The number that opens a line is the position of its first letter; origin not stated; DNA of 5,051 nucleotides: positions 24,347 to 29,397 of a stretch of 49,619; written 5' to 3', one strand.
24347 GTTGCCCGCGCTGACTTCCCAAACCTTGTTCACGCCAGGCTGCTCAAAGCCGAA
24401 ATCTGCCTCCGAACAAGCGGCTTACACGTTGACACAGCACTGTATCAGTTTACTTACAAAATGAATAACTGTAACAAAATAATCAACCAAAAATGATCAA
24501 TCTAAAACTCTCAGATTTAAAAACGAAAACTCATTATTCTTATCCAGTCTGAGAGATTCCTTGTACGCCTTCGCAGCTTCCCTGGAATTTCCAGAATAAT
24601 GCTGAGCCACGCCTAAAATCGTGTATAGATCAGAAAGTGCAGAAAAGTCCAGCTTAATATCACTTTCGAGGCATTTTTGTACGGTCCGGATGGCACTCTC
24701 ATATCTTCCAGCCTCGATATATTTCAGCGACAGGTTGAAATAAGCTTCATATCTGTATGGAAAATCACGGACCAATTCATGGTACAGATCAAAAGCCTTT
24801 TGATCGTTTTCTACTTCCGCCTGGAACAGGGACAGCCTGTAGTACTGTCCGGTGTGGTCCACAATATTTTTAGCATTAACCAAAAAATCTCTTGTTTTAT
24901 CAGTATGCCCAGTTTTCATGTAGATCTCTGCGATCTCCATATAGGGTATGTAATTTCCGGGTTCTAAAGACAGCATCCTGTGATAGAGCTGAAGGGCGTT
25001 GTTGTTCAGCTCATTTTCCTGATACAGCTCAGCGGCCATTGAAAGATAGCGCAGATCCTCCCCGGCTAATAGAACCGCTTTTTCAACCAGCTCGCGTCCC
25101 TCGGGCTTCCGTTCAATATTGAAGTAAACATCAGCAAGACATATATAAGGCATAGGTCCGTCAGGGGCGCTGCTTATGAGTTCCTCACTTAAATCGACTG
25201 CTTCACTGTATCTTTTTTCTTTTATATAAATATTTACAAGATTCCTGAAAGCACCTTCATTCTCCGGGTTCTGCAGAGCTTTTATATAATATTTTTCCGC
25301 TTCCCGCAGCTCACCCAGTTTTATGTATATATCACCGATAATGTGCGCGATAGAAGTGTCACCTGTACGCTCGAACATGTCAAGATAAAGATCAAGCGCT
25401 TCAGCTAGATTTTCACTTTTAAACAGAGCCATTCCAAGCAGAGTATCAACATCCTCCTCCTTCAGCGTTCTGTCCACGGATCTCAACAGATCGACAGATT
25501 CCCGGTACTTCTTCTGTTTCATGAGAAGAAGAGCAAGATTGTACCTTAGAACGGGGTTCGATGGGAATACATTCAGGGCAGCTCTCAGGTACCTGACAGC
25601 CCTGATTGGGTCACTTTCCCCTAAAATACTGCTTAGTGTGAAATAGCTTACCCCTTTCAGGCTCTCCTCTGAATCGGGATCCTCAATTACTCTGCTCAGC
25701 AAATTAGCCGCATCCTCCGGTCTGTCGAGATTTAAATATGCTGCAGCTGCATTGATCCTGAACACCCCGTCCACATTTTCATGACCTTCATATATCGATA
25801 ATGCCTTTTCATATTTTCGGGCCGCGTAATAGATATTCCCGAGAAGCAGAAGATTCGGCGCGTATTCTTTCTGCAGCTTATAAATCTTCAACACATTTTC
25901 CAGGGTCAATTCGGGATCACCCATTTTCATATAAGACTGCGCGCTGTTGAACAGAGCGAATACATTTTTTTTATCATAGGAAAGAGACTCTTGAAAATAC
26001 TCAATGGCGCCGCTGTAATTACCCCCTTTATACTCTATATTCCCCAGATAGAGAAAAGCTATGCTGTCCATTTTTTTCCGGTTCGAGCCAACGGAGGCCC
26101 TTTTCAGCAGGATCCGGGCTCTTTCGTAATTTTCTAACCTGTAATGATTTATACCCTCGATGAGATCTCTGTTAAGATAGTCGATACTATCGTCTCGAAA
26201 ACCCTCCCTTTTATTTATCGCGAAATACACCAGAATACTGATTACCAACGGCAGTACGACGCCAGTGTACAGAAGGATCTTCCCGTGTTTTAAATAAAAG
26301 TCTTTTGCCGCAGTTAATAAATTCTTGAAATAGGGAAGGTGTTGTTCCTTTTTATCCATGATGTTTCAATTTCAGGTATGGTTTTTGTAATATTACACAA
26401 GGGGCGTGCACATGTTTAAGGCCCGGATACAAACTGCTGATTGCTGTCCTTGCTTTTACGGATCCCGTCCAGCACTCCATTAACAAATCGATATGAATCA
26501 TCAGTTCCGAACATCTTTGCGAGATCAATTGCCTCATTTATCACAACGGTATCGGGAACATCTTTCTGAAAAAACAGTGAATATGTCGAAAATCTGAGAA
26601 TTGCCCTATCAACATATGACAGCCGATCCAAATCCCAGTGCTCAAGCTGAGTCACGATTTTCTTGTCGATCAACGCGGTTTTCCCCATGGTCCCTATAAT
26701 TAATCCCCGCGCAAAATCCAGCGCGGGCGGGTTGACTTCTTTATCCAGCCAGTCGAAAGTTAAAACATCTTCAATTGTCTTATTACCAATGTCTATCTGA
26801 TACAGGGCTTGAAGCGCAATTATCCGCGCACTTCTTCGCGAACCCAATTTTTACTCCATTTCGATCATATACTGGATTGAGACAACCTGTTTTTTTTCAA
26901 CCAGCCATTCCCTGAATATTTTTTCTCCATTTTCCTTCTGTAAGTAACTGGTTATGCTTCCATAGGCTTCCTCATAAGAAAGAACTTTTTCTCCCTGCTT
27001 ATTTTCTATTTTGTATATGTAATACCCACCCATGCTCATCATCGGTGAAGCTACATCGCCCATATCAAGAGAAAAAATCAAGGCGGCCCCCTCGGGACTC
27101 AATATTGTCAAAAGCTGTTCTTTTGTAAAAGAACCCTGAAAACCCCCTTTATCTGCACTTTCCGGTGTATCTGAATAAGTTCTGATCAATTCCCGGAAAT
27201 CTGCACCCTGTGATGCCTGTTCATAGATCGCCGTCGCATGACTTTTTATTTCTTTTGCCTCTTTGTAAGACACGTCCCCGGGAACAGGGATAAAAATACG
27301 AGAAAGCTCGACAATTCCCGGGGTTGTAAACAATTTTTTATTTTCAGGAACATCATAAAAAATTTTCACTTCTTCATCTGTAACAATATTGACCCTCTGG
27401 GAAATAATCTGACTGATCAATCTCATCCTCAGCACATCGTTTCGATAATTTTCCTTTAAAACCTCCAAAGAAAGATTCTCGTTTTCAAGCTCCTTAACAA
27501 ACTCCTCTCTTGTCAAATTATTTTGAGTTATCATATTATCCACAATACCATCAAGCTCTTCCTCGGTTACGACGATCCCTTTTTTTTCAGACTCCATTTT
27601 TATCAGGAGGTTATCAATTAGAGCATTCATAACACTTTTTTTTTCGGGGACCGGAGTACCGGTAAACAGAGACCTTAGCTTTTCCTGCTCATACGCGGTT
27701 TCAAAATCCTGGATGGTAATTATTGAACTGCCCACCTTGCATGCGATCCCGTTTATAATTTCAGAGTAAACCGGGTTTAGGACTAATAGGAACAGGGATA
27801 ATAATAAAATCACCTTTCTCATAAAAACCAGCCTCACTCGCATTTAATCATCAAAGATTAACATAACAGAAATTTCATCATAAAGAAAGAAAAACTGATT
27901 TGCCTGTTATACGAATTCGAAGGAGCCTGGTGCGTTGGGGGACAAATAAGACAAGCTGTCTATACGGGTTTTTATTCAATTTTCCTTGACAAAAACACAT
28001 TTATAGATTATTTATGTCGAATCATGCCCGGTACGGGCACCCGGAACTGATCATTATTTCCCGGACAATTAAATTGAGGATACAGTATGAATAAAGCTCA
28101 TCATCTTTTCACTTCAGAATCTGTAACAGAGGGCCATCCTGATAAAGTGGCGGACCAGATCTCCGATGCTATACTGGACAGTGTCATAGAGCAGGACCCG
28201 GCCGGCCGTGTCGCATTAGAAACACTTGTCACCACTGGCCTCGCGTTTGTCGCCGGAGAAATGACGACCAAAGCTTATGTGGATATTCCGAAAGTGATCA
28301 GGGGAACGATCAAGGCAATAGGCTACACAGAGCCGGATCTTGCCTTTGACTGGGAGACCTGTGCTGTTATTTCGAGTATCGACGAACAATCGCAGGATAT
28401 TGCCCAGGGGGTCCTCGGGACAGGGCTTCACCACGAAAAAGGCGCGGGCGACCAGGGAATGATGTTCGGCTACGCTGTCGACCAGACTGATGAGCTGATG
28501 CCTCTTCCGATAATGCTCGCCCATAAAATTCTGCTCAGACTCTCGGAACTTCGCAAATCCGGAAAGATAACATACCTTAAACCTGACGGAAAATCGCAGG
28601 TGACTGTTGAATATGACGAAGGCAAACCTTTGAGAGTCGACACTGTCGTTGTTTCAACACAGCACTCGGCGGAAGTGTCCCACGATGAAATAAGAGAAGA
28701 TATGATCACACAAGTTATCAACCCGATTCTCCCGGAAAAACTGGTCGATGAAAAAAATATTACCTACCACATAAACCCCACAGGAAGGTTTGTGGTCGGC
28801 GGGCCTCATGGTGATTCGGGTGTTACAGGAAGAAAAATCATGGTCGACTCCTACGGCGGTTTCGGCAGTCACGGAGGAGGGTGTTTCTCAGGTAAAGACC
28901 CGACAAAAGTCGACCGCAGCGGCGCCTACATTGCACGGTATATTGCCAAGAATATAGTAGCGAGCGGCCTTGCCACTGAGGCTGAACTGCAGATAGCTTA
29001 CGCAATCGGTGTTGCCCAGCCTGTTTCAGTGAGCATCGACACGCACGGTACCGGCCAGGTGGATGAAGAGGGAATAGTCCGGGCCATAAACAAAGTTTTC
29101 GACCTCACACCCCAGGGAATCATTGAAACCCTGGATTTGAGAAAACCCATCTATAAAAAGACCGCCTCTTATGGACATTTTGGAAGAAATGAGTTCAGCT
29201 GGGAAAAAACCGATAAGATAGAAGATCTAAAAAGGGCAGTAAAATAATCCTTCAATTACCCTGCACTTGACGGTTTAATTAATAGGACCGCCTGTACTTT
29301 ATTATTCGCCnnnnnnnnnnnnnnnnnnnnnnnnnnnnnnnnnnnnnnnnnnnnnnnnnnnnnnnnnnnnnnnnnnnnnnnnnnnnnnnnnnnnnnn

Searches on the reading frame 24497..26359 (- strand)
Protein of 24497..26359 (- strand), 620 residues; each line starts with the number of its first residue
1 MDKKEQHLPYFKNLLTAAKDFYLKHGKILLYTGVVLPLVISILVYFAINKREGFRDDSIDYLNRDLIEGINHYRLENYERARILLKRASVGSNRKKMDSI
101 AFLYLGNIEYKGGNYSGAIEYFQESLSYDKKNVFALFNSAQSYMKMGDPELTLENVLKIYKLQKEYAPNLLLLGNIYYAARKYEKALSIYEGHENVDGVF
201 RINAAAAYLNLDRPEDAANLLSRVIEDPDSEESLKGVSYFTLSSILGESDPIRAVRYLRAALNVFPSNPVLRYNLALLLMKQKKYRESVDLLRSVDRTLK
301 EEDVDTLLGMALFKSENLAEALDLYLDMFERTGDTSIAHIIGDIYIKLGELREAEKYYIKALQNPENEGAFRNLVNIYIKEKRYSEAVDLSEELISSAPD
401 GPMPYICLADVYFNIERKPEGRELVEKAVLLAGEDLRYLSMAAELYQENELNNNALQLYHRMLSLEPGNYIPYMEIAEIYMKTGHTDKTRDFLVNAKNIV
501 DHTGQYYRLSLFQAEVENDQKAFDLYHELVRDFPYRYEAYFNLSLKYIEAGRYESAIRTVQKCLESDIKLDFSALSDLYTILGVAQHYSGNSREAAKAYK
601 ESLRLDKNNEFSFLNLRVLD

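Call 61: search_protein_families(library=pfam, proteins=[window:24497-26359:-], max_evalue=0.00001)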
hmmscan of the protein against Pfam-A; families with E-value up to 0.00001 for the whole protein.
window:24497-26359:- (620 aa): 26 families (the best 25 are shown)
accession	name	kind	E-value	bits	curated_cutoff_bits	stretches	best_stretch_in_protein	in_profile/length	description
PF07719.23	TPR_2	-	1.5e-40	134.4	27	0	101-132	3-34/34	Tetratricopeptide repeat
PF14559.12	TPR_19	-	4.5e-37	126.6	25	1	247-308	3-65/68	Tetratricopeptide repeat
PF00515.34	TPR_1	-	9.6e-27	92.1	27.8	0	101-132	3-34/34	Tetratricopeptide repeat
PF13432.12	TPR_16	-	1.8e-26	92.6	32.7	0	69-126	4-58/65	Tetratricopeptide repeat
PF13428.12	TPR_14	-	6.1e-26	88.7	23.5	0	341-376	7-43/44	Tetratricopeptide repeat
PF13424.12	TPR_12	-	3.2e-23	82.2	30.1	0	539-607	5-76/77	Tetratricopeptide repeat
PF13181.12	TPR_8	-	4.6e-23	79.8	25.7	0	339-363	5-29/34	Tetratricopeptide repeat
PF12895.13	ANAPC3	-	1.6e-21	76.8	27.2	0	159-223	15-81/82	Anaphase-promoting complex, cyclosome, subunit 3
PF13176.12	TPR_7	-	1.5e-20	71.9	27.9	0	170-192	2-24/36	Tetratricopeptide repeat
PF13174.12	TPR_6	-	6.9e-18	64.4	26.3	0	101-124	2-25/33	Tetratricopeptide repeat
PF13414.12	TPR_11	-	1.4e-14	54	26.8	0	106-147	1-42/42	TPR repeat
PF13374.12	TPR_10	-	1.8e-12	47.3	27.5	0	339-363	6-30/42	Tetratricopeptide repeat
PF23914.1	TPR_CcmH_CycH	-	8.3e-12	45.7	42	0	97-191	48-145/158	Cytochrome c-type biogenesis protein H TPR domain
PF13431.12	TPR_17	-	9.3e-12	44.7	24.4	0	258-288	2-32/34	Tetratricopeptide repeat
PF25063.1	ARM_TT21_C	-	2.5e-11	44.3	35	0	539-610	97-163/209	Tetratricopeptide repeat protein 21 C-terminal ARM domain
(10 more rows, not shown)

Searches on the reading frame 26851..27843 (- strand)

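Call 61: search_protein_families(library=pfam, proteins=[window:26851-27843:-], max_evalue=0.00001)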
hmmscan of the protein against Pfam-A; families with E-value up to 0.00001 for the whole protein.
window:26851-27843:- (330 aa): 6 families
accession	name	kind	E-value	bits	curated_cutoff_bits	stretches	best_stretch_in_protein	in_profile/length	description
PF13616.12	Rotamase_3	-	1.2e-12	48.8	22.5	1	177-282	15-115/116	PPIC-type PPIASE domain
PF00639.27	Rotamase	-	1.6e-11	45.4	21.7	1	183-280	2-96/97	PPIC-type PPIASE domain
PF13624.11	SurA_N_3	-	3.2e-10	40.5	27.2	1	11-141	16-160/162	SurA-like N-terminal domain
PF13145.12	Rotamase_2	-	4.2e-10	40.9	27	1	154-293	1-119/121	PPIC-type PPIASE domain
PF09312.16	SurA_N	-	2.7e-09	37.6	30.8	1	31-141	2-116/118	SurA N-terminal domain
PF13623.11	SurA_N_2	-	1e-07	32.3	28.5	1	11-116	16-130/145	SurA-like N-terminal domain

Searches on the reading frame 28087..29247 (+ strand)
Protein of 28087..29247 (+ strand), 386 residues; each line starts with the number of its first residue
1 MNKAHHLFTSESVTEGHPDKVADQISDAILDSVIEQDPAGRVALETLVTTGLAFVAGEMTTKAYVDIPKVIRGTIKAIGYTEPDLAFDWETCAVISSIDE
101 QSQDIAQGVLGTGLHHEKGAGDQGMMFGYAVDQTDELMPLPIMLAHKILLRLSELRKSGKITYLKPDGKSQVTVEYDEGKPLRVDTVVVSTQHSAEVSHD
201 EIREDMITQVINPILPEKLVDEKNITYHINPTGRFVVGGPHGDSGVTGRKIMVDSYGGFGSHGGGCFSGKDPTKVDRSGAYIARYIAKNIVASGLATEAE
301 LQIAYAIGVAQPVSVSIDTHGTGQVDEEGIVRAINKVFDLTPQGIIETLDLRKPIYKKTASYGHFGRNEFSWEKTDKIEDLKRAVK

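Call 61: search_protein_families(library=pfam, proteins=[window:28087-29247:+], max_evalue=0.00001)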
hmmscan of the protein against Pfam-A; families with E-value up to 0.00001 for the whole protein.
window:28087-29247:+ (386 aa): 3 families
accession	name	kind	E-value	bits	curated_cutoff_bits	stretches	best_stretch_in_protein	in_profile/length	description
PF02773.21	S-AdoMet_synt_C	-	1.5e-66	223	25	1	237-374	1-138/138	S-adenosylmethionine synthetase, C-terminal domain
PF02772.21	S-AdoMet_synt_M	-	3.1e-51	173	29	1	118-235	2-120/120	S-adenosylmethionine synthetase, central domain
PF00438.25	S-AdoMet_synt_N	-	5.4e-42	142.8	33.1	1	6-102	2-98/99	S-adenosylmethionine synthetase, N-terminal domain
